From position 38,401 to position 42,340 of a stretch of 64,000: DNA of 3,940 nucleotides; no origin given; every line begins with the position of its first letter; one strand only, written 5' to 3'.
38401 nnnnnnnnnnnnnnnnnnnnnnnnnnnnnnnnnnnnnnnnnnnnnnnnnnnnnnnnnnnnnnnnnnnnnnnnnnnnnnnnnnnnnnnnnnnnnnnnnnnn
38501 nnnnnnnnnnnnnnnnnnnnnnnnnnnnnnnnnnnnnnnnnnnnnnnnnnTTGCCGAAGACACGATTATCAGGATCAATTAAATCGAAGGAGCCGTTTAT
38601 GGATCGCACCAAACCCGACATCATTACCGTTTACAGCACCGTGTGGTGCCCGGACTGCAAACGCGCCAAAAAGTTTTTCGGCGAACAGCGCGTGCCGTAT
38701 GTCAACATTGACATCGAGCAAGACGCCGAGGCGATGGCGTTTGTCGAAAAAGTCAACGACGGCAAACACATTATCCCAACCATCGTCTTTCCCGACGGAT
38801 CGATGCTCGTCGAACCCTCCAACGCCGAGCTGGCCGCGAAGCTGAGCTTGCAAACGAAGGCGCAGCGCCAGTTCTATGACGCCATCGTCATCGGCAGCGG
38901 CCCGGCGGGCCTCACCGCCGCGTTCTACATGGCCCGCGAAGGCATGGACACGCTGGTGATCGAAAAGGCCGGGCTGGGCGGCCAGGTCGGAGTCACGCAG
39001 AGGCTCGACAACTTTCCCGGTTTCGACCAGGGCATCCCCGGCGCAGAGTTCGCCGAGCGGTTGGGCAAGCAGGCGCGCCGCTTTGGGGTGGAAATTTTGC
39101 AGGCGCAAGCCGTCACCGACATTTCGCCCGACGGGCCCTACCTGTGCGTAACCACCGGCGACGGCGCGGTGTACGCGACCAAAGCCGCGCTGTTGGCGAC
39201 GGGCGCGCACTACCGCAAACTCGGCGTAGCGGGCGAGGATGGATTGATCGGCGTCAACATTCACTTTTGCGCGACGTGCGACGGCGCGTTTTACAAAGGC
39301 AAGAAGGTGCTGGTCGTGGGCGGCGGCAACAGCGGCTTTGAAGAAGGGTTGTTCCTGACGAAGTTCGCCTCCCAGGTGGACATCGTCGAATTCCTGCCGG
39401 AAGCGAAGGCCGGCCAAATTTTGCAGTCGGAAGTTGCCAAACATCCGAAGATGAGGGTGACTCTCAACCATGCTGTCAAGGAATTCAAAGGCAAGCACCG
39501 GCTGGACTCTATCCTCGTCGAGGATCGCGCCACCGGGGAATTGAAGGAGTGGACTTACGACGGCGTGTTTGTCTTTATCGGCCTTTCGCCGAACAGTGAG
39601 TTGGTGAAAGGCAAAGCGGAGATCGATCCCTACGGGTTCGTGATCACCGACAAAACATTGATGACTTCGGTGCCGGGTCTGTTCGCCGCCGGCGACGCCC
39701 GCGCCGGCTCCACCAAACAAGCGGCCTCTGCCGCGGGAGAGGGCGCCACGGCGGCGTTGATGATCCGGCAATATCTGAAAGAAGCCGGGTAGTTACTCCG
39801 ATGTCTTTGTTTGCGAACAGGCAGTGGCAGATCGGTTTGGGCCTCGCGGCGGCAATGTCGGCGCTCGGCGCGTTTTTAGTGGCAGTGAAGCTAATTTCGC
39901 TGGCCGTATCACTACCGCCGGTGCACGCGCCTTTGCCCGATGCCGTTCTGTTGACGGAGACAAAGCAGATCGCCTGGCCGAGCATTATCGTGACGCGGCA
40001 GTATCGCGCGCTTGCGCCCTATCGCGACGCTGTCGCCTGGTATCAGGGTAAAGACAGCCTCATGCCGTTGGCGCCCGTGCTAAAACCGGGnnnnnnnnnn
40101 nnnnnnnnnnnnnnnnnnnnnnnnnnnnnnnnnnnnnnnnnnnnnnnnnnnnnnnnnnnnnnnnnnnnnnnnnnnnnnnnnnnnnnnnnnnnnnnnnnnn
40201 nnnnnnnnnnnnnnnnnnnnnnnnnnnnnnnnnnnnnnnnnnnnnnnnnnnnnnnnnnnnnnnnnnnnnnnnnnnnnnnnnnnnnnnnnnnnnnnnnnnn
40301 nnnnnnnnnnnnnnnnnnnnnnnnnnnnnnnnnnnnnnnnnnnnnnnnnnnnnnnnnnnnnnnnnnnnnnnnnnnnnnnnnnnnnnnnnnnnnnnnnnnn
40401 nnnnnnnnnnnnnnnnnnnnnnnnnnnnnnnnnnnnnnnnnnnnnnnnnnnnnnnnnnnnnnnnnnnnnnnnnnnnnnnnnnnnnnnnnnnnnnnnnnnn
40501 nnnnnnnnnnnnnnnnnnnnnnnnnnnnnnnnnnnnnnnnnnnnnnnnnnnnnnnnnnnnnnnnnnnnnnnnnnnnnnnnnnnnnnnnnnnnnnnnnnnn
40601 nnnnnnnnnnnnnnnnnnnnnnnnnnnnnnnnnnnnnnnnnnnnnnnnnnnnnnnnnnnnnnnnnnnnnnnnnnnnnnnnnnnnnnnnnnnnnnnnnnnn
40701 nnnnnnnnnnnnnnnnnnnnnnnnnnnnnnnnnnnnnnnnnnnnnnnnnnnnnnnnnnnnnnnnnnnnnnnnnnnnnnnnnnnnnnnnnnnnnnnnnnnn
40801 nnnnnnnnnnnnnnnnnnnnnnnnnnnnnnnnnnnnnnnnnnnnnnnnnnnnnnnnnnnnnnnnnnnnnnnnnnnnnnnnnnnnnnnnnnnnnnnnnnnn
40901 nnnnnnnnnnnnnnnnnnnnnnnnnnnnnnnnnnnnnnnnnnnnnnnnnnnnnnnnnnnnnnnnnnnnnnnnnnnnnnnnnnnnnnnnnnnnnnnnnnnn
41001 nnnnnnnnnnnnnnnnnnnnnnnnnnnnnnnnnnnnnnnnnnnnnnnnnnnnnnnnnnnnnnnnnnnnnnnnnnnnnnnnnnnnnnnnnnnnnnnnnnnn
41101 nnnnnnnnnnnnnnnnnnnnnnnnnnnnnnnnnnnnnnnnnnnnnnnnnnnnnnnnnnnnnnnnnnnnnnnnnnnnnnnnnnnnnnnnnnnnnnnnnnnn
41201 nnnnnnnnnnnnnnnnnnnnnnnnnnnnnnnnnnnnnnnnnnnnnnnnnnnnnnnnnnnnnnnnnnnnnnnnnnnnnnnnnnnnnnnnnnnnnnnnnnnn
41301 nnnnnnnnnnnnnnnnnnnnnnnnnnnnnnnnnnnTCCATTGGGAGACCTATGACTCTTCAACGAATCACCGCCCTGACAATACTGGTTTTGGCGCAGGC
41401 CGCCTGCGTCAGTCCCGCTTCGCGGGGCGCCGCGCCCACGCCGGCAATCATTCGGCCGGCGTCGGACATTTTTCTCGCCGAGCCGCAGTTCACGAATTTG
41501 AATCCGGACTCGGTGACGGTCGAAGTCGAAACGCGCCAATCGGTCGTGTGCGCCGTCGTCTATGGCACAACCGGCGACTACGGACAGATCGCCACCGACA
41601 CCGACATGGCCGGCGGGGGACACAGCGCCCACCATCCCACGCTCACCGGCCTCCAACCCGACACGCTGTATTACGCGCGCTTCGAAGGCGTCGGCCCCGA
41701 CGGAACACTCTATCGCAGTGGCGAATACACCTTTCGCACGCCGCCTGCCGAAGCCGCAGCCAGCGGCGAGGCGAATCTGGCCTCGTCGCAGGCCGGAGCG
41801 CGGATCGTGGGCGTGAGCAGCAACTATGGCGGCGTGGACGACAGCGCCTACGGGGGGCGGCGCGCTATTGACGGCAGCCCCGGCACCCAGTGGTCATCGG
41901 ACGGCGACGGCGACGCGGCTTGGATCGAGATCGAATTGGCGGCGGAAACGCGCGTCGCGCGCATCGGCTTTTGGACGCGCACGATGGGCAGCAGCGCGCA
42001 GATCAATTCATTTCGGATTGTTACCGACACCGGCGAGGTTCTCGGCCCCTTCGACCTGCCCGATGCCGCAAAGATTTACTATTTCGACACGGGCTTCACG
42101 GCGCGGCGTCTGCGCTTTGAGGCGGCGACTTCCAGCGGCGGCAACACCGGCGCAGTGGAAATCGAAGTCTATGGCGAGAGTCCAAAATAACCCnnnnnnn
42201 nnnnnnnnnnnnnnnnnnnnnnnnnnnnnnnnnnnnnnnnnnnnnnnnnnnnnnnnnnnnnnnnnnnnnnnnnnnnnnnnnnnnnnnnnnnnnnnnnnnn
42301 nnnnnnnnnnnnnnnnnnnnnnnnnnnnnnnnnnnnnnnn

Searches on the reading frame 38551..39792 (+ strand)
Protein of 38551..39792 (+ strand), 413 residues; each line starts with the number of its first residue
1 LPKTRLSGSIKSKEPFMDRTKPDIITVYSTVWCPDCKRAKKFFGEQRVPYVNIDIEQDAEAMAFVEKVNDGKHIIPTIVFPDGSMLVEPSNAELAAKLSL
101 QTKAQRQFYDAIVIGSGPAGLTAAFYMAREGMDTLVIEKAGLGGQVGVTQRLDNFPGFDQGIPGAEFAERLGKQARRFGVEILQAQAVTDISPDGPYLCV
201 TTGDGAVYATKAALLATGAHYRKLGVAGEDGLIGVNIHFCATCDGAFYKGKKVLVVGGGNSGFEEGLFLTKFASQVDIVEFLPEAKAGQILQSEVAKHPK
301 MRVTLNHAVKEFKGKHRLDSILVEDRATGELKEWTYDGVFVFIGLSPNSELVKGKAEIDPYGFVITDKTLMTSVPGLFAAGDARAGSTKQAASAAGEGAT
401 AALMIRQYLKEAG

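Call 52: search_protein_families(library=pfam, proteins=[window:38551-39792:+], max_evalue=0.0001)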
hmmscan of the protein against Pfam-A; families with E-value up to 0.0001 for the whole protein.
window:38551-39792:+ (413 aa): 12 families
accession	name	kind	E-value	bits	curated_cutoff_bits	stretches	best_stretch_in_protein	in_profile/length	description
PF07992.20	Pyr_redox_2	-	3.9e-47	161.5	26.1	1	109-398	1-291/291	Pyridine nucleotide-disulphide oxidoreductase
PF13738.12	Pyr_redox_3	-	4.2e-21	75.9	30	1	163-381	79-305/305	Pyridine nucleotide-disulphide oxidoreductase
PF00070.33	Pyr_redox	-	5.8e-15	56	22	1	252-323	1-79/82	Pyridine nucleotide-disulphide oxidoreductase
PF00462.30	Glutaredoxin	-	6.3e-11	42.8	22.9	1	25-80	1-55/60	Glutaredoxin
PF01266.30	DAO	-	1.6e-09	38.2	27.9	1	110-148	1-41/353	FAD dependent oxidoreductase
PF01134.28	GIDA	-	5.1e-09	36.1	22.1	0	110-149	1-29/391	Glucose inhibited division protein A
PF00890.30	FAD_binding_2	-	6.7e-09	35.9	20.4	1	110-142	1-33/414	FAD binding domain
PF13450.12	NAD_binding_8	-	2.1e-07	31.5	21.9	1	113-147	1-36/68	NAD(P)-binding Rossmann-like domain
PF03486.20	HI0933_like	-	2.3e-07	31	50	0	110-141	2-33/244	HI0933-like protein Rossmann domain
PF01494.25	FAD_binding_3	-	4e-07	30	22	0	110-140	3-33/349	FAD binding domain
PF01946.23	Thi4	-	8.6e-07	28.9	26.2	1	109-144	18-55/235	Thi4 family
PF12831.13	FAD_oxidored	-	5e-06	26.5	27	1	110-146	1-38/416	FAD dependent oxidoreductase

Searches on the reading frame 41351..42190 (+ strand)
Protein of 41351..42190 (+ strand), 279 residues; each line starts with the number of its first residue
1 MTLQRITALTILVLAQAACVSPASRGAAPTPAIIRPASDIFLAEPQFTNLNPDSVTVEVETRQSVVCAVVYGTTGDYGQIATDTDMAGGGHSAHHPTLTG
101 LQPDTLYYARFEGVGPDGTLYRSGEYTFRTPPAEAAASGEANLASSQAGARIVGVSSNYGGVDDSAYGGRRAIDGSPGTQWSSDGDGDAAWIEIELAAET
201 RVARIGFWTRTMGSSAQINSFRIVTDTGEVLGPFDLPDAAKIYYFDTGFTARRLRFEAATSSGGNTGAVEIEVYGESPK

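Call 52: search_protein_families(library=pfam, proteins=[window:41351-42190:+], max_evalue=0.0001)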
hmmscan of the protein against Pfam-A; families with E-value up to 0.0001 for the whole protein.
window:41351-42190:+ (279 aa): 3 families
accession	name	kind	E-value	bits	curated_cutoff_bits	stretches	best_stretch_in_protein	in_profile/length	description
PF00754.31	F5_F8_type_C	-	4.8e-10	40.1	28.2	1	156-265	5-119/127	F5/8 type C domain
PF22633.2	F5_F8_type_C_2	-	2.2e-06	28.6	27.8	1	171-229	1-59/91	NedA-like, galactose-binding domain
PF16656.11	Pur_ac_phosph_N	-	2.6e-05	25.1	30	1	47-130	8-93/93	Purple acid Phosphatase, N-terminal domain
